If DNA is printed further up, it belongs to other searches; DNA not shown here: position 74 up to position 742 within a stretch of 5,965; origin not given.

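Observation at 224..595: Unplaced 123-aa ORF with Gly-punctuated beta-strand repeats immediately upstream of the connector gene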

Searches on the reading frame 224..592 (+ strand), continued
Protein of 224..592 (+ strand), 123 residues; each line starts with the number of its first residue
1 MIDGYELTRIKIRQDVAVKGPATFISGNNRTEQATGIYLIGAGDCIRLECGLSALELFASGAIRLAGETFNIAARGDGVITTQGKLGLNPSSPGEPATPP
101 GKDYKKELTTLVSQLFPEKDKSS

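Call 32: search_solved_structures(query=A3, max_evalue=1, show_alignments=3)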
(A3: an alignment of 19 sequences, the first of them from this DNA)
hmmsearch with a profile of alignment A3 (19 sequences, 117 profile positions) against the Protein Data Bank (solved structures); distinct sequences matched with E-value up to 1: 16.
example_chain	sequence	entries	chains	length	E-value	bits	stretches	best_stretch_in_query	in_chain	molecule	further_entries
4uhv_A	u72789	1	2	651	4.3e-38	132.9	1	2-113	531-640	VGRG1, VALINE-GLYCINE REPEAT PROTEIN G1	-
28yn_A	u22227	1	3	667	4.3e-38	132.9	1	2-114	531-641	Type VI secretion system spike protein VgrG1a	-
4mtk_A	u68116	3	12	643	4.4e-38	132.9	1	2-113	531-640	VgrG1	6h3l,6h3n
7q5p_A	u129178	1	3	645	1.5e-31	111.8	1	2-112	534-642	Type VI secretion protein VgrG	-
9mlp_A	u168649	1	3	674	1.7e-09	40.7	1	2-91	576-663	Cytoplasmic protein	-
6dv1_A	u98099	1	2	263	0.2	14.6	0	55-114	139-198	Catenin alpha-1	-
6duw_A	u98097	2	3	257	0.48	13.4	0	55-111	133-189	Catenin alpha-2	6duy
3cwv_A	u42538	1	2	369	0.55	13.3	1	42-80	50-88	DNA gyrase, B subunit, truncated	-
4k1o_A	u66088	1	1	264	0.58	13.2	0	55-111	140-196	Catenin alpha-2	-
7utj_G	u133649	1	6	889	0.59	13.2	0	55-114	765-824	Catenin alpha-1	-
4g6t_B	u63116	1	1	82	0.59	13.1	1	50-108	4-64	Type III effector HopA1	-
6upv_M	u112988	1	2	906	0.62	13.1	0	55-114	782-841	Catenin alpha-1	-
9dva_F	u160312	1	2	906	0.63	13.1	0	55-114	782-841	Catenin alpha-1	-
4k1n_A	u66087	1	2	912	0.64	13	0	55-114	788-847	Catenin alpha-1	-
6o3e_A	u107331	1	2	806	0.66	13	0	55-114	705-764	Catenin alpha-1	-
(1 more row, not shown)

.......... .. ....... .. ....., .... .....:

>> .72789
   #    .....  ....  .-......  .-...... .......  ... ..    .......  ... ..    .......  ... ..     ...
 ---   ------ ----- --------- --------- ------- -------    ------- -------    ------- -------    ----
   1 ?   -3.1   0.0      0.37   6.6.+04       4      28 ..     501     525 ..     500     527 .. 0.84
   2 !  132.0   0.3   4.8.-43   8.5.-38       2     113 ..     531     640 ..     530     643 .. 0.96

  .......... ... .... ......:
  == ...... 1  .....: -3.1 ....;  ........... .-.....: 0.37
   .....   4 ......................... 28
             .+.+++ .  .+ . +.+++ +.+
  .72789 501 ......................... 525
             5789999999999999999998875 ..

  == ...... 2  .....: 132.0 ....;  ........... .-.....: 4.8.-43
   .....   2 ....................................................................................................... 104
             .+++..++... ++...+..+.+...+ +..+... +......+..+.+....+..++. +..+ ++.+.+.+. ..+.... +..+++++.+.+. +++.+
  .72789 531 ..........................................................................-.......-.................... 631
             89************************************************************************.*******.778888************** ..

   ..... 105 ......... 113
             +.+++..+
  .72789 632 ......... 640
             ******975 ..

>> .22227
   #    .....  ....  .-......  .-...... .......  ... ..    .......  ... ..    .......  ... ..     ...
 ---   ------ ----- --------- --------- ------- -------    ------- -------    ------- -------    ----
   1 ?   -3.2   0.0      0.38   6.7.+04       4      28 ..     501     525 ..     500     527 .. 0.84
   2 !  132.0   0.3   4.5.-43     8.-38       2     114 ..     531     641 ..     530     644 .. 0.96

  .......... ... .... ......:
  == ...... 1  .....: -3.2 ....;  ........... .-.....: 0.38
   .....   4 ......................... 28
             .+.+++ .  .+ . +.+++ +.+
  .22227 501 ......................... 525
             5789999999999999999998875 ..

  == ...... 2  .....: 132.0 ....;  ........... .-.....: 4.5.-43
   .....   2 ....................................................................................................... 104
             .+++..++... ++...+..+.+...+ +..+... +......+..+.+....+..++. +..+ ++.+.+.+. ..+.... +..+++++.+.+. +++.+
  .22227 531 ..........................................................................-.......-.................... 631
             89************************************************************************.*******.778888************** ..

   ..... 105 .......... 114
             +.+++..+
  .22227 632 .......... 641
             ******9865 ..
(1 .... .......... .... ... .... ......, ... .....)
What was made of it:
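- Closest known: VgrG1 of Pseudomonas protegens Pf-5. Same: The profile of the module matches residues 534-642 of 645 at E 1.5e-31 (call 32).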

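Call 33: search_solved_structures(query=P0004, max_evalue=0.001, show_alignments=0)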
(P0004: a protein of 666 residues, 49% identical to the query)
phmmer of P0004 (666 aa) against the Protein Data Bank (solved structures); distinct sequences matched with E-value up to 0.001: 17.
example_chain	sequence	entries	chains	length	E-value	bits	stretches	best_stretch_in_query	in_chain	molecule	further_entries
4uhv_A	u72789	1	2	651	2.3e-102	346.4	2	29-554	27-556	VGRG1, VALINE-GLYCINE REPEAT PROTEIN G1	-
28yn_A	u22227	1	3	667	2.6e-102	346.3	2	29-554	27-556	Type VI secretion system spike protein VgrG1a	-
4mtk_A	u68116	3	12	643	2.7e-102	346.3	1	29-661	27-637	VgrG1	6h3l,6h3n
7q5p_A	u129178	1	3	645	1.5e-99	337.2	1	25-656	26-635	Type VI secretion protein VgrG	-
9mlp_A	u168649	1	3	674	5.7e-92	312.1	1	36-622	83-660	Cytoplasmic protein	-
8qja_A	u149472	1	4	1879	2.7e-78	266.9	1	22-566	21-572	Putative type VI secretion system YD repeat-containing Rhs element Vgr protein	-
6sjl_A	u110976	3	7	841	4.6e-29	104.3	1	24-506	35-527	Putative type VI secretion protein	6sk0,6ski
2p5z_X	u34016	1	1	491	3e-24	88.4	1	21-451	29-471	Type VI secretion system component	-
9rce_F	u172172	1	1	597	8.9e-13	50.5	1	360-464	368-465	Type VI secretion system tip protein VgrG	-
9jg8_G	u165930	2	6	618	4.3e-08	35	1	384-610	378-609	Type VI secretion system spike protein VgrG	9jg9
9gtr_q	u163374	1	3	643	2.2e-07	32.7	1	385-614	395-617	Gp5/Type VI secretion system Vgr protein OB-fold domain-containing protein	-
8gra_I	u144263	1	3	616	7.6e-07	30.9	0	385-492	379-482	Type VI secretion system spike protein VgrG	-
7b5h_AJ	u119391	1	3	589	1.7e-06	29.7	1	357-459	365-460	All3320 protein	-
6j0m_A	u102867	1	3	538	4.5e-06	28.3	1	407-529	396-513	Pvc8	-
6rbk_C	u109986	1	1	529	7.6e-05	24.3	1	406-459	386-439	Afp8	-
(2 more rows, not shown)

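Call 35: search_solved_structures(query=window:224-592:+, max_evalue=1, show_alignments=2)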
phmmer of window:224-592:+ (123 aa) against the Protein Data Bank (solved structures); distinct sequences matched with E-value up to 1: 34.
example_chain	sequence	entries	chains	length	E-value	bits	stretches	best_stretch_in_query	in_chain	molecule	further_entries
4uhv_A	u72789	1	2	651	1.9e-14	57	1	6-118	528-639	VGRG1, VALINE-GLYCINE REPEAT PROTEIN G1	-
28yn_A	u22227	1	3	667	1.9e-14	56.9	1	6-119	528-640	Type VI secretion system spike protein VgrG1a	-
4mtk_A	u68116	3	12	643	2e-14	56.9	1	6-118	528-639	VgrG1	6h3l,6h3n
7q5p_A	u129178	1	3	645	2.8e-07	33.8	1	28-98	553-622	Type VI secretion protein VgrG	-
7pdt_A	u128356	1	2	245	0.43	13.9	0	83-113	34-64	Retinoic acid receptor RXR-alpha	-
1dkf_A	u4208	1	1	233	0.63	13.3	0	83-113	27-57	PROTEIN (RETINOID X RECEPTOR-ALPHA)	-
4zo1_B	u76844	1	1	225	0.64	13.3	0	83-113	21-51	Retinoic acid receptor RXR-alpha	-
3h0a_A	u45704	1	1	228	0.65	13.3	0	83-113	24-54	Retinoic acid receptor RXR-alpha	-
5mku_A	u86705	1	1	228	0.66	13.3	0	83-113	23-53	Retinoic acid receptor RXR-alpha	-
5mj5_A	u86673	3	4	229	0.66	13.3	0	83-113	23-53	Retinoic acid receptor RXR-alpha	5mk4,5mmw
6sjm_A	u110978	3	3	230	0.66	13.3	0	83-113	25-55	Retinoic acid receptor RXR-alpha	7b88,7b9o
3pcu_A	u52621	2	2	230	0.67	13.2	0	83-113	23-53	Retinoic acid receptor RXR-alpha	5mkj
3oap_A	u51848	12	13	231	0.67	13.2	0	83-113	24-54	Retinoic acid receptor RXR-alpha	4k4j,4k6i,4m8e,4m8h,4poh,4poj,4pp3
1xls_A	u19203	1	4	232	0.68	13.2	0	83-113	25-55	Retinoic acid receptor RXR-alpha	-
7qaa_A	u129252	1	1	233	0.69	13.2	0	83-113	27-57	Retinoic acid receptor RXR-alpha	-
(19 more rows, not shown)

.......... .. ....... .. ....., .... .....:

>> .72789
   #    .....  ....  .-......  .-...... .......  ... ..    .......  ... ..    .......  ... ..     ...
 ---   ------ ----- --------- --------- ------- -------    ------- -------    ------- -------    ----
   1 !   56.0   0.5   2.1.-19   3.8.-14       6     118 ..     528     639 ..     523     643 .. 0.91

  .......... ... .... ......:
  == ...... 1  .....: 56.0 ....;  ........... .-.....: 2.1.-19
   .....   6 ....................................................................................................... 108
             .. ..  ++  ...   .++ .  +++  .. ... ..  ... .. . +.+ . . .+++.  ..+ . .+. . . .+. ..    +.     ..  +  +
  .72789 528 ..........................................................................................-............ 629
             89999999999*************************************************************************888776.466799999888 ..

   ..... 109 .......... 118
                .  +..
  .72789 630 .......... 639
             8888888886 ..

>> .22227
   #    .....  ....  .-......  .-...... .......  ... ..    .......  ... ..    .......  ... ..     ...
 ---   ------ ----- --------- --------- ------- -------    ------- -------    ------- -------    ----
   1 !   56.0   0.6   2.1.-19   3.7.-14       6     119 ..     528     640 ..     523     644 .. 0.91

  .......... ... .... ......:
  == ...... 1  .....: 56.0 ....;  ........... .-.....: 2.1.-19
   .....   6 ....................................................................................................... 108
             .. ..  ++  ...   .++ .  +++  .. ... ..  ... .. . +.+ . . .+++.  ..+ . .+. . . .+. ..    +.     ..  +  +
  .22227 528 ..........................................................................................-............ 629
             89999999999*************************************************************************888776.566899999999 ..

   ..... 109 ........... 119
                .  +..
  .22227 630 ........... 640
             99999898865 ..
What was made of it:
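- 329..490 (+): Residues 36-89: the conserved distal beta-strand module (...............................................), which is the spike tip. Aligns to VgrG1 of P. aeruginosa at about 558-612 (calls 32, 35).
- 491..592 (+): Residues 90-123: a Pro/Gly-rich linker and a C-terminal amphipathic helix (residues 102-115, nt 527-568) ending in the conserved F116-P. Aligns to VgrG1 residues 612-639 (call 35).
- On T6SS spike protein VgrG/TssI: The profile gives E 4.3e-38, and 7Q5P 1.5e-31 (calls 32, 35).
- Closest known: VgrG1 of Pseudomonas aeruginosa. Same: The fragment aligns end to end with residues 528-639 of 643, about 37% identity, E 1.9e-14 (call 35).
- Closest known: VgrG1 of Pseudomonas protegens Pf-5. 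Different: Lower pairwise similarity to the window fragment itself (E 2.8e-7 over residues 28-98, call 35).
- PDB by sequence: VgrG1 4MTK/4UHV residues 528-639 of 643 at E 1.9e-14 (single sequence) and 4.3e-38 (profile); P. protegens VgrG1 7Q5P at 1.5e-31 (calls 32, 35).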

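Call 41: predict_structure(alignment_id=A3)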
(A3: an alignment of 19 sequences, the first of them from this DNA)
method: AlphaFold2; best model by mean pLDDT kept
length: 123 residues; sequences in the alignment: 19
mean_pLDDT: 68.4   pTM: 0.39
mean pLDDT of the five models: 68.4, 65.4, 63.5, 59.8, 57.2
residues with pLDDT >= 90: 10; 70-90: 54; 50-70: 27; < 50: 32
segments of 3 or more residues with pLDDT < 50: 1-19, 27-35
pLDDT, mean of each block of 10 residues (from residue 1): 40 44 48 49 84 91 88 84 72 61 82 83 55
secondary structure, 60 per line:
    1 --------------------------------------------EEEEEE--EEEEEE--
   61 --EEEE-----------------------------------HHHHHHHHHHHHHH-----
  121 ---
elements in order: E45-50 E53-58 E63-66 H102-115
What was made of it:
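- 329..490 (+): The AF2 model has strands 45-50, 53-58 and 63-66 with pLDDT 84-91 (call 41).
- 491..592 (+): AF2 helix 102-115 with pLDDT about 82 (call 41).
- On T6SS spike protein VgrG/TssI: Only a monomer AF2 model was possible (call 41).
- The AF2 monomer model is only moderate (pLDDT 68, call 41), as expected for a chain that folds only as an intertwined trimer.
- Tried and rejected: Only moderate (pLDDT 68, residues 1-35 below 50; call 41).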

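Call 46: fold_search(model_id=the predicted structure, library=pdb)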
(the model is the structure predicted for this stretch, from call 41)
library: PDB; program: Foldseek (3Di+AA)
matches with E <= 10: 154; with E <= 0.001: 4
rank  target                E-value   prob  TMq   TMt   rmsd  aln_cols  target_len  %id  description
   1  4uhv_A                2.4e-06  1.00  0.38  0.10  23.5       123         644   37  The structure of VgrG1, the needle tip of the bacterial Type VI Secretion System (released 2016-01-27)
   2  4mtk_A                7.0e-06  1.00  0.46  0.11  20.6       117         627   38  Crystal structure of PA0091 VgrG1, the central spike of the Type VI Secretion System (released 2014-10-01)
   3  4uhv_B                8.5e-06  1.00  0.45  0.11  20.5       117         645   38  The structure of VgrG1, the needle tip of the bacterial Type VI Secretion System (released 2016-01-27)
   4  7q5p_A                9.1e-05  1.00  0.46  0.11  20.0       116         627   28  Structure of VgrG1 from Pseudomonas protegens. (released 2021-12-15)
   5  9mlp_C                5.2e-03  1.00  0.45  0.11  10.3        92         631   22  Crystal structure of VgrS from Salmonella Typhimurium (released 2026-01-28)
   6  9mlp_B                5.2e-03  1.00  0.45  0.11  10.3        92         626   22  Crystal structure of VgrS from Salmonella Typhimurium (released 2026-01-28)
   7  9mlp_A                5.2e-03  1.00  0.45  0.11   9.8        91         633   21  Crystal structure of VgrS from Salmonella Typhimurium (released 2026-01-28)
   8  6sjl_A                4.0e-01  0.57  0.30  0.14  14.7        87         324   23  Structure of the Tle1 effector bound to the VgrG spike from the Type 6 secretion system (released 2020-04-29)
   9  9ndy_G                5.6e-01  0.25  0.24  0.16  16.8        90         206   12  Composite baseplate asymmetric unit of JohannRWettstein (Bas63) (released 2025-11-19)
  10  4uxe_A                8.7e-01  0.06  0.17  0.07  16.7       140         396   14  Crystal structure of the carboxy-terminal region of the bacteriophage T4 proximal long tail fibre protein gp34, P21 se (released 2015-08-19)
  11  6sk0_A                1.1e+00  0.54  0.33  0.18  10.5        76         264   18  The VgrG spike from the Type 6 secretion system (released 2020-04-29)
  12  4s37_Q                1.1e+00  0.57  0.29  0.22   7.1        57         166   18  Crystal structure of R2 pyocin membrane-piercing spike (released 2016-01-27)
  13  4uxg_C                1.1e+00  0.06  0.13  0.07  15.7       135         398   13  Crystal structure of the carboxy-terminal region of the bacteriophage T4 proximal long tail fibre protein gp34, R32 na (released 2015-09-30)
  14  4uxg_I                1.1e+00  0.04  0.16  0.08  14.6       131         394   13  Crystal structure of the carboxy-terminal region of the bacteriophage T4 proximal long tail fibre protein gp34, R32 na (released 2015-09-30)
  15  5nxh_A                1.3e+00  0.06  0.17  0.06  16.7       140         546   14  Crystal structure of the carboxy-terminal region of the bacteriophage T4 proximal long tail fibre protein gp34, residu (released 2017-07-12)
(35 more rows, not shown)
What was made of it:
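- On T6SS spike protein VgrG/TssI: Foldseek ranks the same chains first (call 46).
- Foldseek's top hits are the same chains (call 46).
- Tried and rejected: Foldseek RMSDs were poor (about 20 A) even though the right chains ranked first (call 46).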

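Call 58: search_protein_families(library=phrogs, proteins=[window:224-592:+, P0001], max_evalue=0.01)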
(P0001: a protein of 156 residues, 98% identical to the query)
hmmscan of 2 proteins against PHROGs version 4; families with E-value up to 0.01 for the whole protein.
window:224-592:+ (123 aa): 0 families

P0001 (156 aa): 0 families

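Call 60: search_protein_families(library=ncbifam, proteins=[P0004, L001:18-683:+, L004:1020-1448:+], max_evalue=0.001)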
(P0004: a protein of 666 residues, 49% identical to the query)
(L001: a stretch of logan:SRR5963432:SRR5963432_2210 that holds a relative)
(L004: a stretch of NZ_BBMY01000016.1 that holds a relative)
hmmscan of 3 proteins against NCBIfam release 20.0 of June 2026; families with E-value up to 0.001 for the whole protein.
P0004 (666 aa): 3 families
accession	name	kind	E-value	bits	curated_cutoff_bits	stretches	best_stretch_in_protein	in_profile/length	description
TIGR03361.1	VI_Rhs_Vgr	subfamily_domain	1.2e-180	601.5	186.35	1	10-518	3-512/513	type VI secretion system tip protein TssI/VgrG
TIGR01646.1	vgr_GE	subfamily_domain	1.9e-138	462.5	121.8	1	21-501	2-480/480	type VI secretion system tip protein VgrG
NF033848.1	VgrG_rel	hypoth_equivalog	8.7e-16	57.3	275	1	359-472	368-476/547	VgrG-related protein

L001:18-683:+ (222 aa): 2 families
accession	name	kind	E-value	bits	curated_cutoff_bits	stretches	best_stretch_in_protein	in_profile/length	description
TIGR03361.1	VI_Rhs_Vgr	subfamily_domain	6.1e-40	137.3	186.35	1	2-91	422-512/513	type VI secretion system tip protein TssI/VgrG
TIGR01646.1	vgr_GE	subfamily_domain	5.3e-25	88.3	121.8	1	2-74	408-480/480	type VI secretion system tip protein VgrG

L004:1020-1448:+ (143 aa): 0 families

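Call 61: find_encoding_contigs(protein=P0004, flank=7000, max_places=3)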
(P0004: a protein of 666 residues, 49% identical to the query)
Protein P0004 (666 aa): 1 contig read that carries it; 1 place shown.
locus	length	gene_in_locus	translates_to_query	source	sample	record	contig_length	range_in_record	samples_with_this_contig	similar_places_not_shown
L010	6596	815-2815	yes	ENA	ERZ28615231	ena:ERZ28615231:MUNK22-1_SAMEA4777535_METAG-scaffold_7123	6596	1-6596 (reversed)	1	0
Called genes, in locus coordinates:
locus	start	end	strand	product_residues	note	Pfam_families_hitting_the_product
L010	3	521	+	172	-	?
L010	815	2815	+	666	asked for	PF05954:Phage_GPD, PF04717:Phage_base_V, PF22178:Gp5_trimer_C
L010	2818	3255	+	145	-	PF08786:DcrB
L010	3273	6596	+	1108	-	?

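Call 62: find_encoding_contigs(protein=P0039, flank=7000, max_places=3)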
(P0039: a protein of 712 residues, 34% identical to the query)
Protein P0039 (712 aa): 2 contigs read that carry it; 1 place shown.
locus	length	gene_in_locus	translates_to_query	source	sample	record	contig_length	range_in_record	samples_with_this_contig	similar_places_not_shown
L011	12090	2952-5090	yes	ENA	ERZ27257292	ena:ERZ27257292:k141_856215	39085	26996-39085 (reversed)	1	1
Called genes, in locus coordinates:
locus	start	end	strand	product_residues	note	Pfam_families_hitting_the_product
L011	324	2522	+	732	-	PF05954:Phage_GPD, PF04717:Phage_base_V (weak), PF22178:Gp5_trimer_C, PF06715:Gp5_C (weak), PF22178:Gp5_trimer_C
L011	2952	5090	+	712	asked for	PF05954:Phage_GPD, PF06715:Gp5_C (faint), PF04717:Phage_base_V (weak), PF22178:Gp5_trimer_C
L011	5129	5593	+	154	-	PF08786:DcrB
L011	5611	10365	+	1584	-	PF05488:PAAR_motif (weak), PF20148:DUF6531, PF05593:RHS_repeat, PF25023:TEN_YD-shell, PF03527:RHS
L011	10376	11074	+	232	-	-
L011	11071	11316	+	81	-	-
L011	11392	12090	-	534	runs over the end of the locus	-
